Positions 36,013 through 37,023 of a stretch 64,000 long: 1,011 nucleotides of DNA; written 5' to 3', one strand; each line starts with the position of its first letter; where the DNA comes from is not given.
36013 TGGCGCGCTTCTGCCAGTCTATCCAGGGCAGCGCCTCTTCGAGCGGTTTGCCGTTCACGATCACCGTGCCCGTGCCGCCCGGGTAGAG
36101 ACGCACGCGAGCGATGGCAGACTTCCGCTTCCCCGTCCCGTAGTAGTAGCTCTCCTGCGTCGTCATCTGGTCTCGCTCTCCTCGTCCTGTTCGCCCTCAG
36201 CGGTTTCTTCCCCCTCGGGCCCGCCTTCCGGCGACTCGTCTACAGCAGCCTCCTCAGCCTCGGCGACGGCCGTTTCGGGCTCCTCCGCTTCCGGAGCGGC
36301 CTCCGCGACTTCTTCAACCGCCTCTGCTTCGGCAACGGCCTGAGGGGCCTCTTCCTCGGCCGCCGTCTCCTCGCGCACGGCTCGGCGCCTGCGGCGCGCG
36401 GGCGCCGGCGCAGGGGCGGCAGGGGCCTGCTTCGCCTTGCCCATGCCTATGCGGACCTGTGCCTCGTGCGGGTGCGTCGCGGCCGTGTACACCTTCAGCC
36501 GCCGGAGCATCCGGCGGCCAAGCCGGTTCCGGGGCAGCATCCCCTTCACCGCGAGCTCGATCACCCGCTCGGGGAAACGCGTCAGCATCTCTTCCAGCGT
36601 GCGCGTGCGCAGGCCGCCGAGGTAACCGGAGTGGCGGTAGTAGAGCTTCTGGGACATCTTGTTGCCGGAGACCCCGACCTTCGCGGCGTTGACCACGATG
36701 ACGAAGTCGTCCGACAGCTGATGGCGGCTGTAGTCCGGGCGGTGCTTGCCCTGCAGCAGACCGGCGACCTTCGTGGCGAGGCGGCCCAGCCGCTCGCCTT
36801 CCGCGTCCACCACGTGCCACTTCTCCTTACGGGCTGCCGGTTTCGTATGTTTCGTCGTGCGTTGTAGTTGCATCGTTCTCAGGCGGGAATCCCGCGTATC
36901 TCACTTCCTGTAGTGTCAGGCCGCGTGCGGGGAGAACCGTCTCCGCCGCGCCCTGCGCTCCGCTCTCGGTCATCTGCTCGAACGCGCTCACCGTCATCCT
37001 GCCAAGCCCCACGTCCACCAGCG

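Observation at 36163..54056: At least six ribosomal proteins in one operon block carry long low-complexity extensions, most of them Ala/Glu-rich with a shared VAEVEE-type motif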

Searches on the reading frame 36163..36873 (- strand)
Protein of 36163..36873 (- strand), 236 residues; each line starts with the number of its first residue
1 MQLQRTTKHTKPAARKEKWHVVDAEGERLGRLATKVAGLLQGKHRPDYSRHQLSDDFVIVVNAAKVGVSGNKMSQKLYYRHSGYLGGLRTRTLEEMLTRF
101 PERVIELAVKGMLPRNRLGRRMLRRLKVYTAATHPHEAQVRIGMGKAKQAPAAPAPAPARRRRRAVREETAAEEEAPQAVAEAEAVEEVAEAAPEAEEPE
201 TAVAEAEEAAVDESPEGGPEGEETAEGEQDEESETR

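Call 3: search_protein_families(library=pfam, proteins=[window:36163-36873:-])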
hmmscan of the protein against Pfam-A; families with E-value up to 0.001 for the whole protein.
window:36163-36873:- (236 aa): 1 family
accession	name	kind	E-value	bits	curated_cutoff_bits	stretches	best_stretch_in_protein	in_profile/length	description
PF00572.24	Ribosomal_L13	-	2.7e-45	153.7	23.8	1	17-135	1-119/119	Ribosomal protein L13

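Call 37: find_homologous_proteins(query=window:36163-36873:-)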
Query window:36163-36873:- (236 aa): 3163 proteins with E <= 0.001 among 8000 candidates; the best 120 are listed.
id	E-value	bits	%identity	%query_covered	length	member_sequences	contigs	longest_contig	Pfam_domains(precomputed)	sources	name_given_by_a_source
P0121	1.3e-127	442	100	92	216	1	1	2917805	PF00572.25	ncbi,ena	-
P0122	4.8e-119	414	95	92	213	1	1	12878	PF00572.25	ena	-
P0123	5.4e-116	404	93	92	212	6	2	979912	PF00572.25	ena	-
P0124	6.5e-116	404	92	92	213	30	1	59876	PF00572.25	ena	-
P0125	4.4e-115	401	80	92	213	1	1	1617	PF00572.25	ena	-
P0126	6.9e-115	401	98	55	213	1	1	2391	PF00572.25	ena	-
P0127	7.4e-115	401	91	92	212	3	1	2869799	PF00572.25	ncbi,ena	-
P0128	1.4e-114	400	91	92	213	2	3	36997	PF00572.25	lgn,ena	-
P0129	1.8e-114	399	97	67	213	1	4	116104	PF00572.25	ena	-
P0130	4.0e-114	398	98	54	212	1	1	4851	PF00572.25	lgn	-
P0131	5.8e-114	398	98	54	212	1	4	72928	PF00572.25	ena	-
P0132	7.0e-114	397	91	81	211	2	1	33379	PF00572.25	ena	-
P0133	2.3e-113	396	91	91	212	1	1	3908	PF00572.25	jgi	-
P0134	4.2e-113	395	91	82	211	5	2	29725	PF00572.25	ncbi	-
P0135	1.1e-112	394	94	67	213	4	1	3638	PF00572.25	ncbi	-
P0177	9.8e-88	312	85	63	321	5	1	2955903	PF00572.25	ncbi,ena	-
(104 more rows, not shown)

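Call 71: find_encoding_contigs(protein=P0121, flank=10000, max_places=2)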
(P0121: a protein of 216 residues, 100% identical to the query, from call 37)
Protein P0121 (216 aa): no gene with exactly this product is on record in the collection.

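Call 72: list_cluster_members(proteins=[P0121, P0002, P0249, P0177, P0023])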
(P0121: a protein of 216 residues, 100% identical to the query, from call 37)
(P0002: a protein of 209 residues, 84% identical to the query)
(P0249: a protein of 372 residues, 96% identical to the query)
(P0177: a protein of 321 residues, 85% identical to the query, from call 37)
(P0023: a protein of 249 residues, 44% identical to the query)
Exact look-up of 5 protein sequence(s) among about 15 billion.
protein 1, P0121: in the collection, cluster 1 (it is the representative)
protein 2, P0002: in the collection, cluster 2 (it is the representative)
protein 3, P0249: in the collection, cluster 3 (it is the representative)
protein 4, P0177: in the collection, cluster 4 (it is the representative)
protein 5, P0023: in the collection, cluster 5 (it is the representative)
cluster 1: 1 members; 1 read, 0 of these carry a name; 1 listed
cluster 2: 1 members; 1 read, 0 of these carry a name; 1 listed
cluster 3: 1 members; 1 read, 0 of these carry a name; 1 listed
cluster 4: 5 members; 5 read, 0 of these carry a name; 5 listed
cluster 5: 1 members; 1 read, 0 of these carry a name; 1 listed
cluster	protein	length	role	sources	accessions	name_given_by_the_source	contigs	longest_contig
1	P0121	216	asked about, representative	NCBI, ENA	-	-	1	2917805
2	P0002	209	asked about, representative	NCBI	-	-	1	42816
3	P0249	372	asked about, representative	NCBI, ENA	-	-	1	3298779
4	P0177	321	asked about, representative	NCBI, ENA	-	-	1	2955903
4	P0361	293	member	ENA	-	-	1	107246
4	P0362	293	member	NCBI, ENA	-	-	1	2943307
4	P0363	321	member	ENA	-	-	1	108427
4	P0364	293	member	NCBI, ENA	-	-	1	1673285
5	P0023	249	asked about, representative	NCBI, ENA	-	-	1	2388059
